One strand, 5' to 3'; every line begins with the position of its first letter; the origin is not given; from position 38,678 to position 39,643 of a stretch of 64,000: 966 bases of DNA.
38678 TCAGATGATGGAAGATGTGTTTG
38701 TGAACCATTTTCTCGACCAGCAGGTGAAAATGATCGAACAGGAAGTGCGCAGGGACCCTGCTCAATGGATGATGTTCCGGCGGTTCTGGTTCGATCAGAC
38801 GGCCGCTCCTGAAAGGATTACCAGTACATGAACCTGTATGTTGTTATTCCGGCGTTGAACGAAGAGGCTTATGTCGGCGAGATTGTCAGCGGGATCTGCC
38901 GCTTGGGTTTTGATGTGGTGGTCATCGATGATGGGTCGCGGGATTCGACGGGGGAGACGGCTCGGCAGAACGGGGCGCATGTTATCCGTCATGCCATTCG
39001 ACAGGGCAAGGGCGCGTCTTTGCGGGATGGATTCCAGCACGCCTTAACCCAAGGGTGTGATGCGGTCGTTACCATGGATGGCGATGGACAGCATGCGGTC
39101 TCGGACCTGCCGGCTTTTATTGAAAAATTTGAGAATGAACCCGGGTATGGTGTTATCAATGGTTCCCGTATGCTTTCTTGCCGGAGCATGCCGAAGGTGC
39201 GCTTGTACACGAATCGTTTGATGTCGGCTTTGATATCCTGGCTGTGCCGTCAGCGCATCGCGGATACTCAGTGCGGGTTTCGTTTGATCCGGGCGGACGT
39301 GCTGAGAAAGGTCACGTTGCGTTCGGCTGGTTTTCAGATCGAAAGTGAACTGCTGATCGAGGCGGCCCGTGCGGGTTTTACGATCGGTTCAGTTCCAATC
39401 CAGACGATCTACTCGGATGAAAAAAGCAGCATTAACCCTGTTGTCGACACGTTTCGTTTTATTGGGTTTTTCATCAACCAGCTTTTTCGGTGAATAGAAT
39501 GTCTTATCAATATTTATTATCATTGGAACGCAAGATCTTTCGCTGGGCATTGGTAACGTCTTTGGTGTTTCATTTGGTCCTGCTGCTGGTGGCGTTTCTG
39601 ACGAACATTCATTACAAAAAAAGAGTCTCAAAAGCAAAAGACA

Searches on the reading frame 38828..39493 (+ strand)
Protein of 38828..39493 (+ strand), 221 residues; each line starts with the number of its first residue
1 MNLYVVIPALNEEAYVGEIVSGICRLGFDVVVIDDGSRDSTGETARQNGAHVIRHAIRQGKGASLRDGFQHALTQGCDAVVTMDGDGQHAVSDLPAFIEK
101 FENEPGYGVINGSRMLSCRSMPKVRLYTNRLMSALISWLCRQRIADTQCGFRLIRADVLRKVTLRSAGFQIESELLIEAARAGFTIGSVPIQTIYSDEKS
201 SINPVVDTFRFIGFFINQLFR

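Call 8: search_protein_families(library=pfam, proteins=[window:38828-39493:+])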
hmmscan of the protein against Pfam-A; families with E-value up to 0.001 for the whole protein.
window:38828-39493:+ (221 aa): 2 families
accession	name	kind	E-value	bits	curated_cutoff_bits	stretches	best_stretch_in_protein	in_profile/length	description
PF00535.33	Glycos_transf_2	-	7.2e-23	81.8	23.3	1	5-162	2-167/168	Glycosyl transferase family 2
PF13641.12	Glyco_tranf_2_3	-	6.1e-07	30.1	27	1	3-122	3-131/230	Glycosyltransferase like family 2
